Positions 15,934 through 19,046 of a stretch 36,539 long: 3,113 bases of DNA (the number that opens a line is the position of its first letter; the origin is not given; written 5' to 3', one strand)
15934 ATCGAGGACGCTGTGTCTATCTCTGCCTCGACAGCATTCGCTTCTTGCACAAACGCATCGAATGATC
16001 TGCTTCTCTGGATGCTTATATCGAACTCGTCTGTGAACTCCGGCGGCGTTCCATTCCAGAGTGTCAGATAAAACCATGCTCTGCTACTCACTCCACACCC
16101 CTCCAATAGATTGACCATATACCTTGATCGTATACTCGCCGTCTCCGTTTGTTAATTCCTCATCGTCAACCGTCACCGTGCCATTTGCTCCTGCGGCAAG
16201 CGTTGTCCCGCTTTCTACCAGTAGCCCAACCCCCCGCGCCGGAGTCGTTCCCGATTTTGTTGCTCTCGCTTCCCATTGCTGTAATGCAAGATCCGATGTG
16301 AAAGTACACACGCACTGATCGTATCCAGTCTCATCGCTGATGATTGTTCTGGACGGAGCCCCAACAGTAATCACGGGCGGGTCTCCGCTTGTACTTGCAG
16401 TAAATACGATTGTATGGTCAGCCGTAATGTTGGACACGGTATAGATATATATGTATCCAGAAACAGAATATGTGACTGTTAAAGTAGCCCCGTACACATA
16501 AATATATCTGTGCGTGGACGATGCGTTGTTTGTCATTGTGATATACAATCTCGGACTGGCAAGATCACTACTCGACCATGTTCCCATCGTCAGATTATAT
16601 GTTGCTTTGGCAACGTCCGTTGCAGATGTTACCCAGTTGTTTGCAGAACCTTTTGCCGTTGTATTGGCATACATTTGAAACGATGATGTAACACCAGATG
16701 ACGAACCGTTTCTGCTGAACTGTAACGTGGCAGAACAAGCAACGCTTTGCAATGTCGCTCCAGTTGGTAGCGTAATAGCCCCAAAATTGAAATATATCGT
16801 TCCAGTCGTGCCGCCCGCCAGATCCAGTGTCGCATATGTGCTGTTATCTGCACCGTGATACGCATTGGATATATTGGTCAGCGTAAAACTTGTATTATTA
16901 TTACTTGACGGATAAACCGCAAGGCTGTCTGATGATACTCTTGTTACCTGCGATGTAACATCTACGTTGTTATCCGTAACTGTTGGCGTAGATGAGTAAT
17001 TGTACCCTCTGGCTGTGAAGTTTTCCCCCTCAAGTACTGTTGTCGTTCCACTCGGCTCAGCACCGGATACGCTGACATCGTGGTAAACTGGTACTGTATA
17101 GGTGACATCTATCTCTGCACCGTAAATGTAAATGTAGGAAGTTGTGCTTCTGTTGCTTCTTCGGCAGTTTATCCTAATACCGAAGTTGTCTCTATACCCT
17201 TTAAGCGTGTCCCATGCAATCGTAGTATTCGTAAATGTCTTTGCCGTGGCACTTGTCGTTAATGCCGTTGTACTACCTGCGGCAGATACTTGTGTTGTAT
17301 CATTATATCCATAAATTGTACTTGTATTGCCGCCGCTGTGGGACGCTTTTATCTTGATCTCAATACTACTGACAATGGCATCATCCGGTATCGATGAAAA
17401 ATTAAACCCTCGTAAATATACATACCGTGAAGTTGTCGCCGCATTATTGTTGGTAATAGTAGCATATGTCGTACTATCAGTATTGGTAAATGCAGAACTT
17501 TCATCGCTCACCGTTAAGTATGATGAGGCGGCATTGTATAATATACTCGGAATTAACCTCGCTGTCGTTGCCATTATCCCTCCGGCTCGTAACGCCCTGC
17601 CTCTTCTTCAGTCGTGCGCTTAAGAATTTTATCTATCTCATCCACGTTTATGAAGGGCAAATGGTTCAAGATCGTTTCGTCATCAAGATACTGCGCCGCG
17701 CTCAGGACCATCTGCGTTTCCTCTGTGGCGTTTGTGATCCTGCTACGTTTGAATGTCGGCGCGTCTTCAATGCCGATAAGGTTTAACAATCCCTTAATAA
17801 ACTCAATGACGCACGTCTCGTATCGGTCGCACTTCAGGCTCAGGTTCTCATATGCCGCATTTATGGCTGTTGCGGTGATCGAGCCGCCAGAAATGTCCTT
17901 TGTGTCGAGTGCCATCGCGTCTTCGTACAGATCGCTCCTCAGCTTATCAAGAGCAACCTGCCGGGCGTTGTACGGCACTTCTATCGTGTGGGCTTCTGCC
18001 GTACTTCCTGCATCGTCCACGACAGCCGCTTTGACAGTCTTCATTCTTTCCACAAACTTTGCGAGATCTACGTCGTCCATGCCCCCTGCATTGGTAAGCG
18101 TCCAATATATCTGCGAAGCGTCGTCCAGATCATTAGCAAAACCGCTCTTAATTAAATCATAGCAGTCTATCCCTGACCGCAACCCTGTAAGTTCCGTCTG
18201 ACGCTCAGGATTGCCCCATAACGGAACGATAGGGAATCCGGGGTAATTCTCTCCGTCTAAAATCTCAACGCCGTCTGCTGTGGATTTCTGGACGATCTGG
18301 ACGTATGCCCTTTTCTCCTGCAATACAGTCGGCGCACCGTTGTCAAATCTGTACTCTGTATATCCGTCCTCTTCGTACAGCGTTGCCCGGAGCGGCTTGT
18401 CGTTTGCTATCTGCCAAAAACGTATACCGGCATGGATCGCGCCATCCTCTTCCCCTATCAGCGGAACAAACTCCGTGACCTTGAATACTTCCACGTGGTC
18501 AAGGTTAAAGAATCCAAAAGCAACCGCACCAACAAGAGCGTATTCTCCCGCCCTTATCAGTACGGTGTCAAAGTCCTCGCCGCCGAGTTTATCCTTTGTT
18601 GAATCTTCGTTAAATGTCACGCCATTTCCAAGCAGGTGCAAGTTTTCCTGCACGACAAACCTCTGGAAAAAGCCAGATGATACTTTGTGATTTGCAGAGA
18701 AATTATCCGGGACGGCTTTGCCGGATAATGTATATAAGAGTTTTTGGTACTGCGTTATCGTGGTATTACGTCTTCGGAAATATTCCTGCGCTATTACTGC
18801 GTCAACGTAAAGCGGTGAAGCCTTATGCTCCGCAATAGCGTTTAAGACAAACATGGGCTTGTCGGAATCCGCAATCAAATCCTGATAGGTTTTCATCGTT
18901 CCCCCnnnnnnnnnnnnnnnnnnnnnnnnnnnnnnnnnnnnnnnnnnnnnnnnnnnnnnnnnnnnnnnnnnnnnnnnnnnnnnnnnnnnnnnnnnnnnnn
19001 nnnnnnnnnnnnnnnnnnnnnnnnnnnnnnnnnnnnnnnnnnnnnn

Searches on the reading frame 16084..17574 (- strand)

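Call 82: search_protein_families(library=phrogs, proteins=[window:16084-17574:-], max_evalue=0.00001)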
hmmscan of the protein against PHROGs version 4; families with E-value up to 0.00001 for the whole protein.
window:16084-17574:- (496 aa): 1 family
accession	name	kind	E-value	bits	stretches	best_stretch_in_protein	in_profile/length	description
phrog_10898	-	unknown function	3.8e-15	57.3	1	310-495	28-220/221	-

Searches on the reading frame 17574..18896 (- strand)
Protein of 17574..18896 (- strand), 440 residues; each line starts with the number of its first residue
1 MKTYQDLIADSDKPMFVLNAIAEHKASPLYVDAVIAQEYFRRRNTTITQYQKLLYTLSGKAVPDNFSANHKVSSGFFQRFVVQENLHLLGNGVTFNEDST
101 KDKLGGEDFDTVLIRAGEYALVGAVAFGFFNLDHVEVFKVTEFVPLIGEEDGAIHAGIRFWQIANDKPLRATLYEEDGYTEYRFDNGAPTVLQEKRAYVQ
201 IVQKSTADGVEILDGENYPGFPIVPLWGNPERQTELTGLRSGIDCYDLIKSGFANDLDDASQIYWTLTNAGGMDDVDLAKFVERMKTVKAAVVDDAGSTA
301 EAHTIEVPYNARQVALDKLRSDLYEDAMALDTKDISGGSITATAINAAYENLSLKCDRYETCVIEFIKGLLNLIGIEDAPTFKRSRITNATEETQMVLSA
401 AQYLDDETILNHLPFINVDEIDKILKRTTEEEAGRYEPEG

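Call 82: search_protein_families(library=phrogs, proteins=[window:17574-18896:-], max_evalue=0.00001)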
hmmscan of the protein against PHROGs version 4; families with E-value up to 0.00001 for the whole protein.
window:17574-18896:- (440 aa): 2 families
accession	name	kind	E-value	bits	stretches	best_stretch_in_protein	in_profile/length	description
phrog_64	-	head and packaging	3.8e-45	155.4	1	5-432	64-499/547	portal protein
phrog_9064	-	head and packaging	9.6e-15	55.8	1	237-430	5-208/228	portal protein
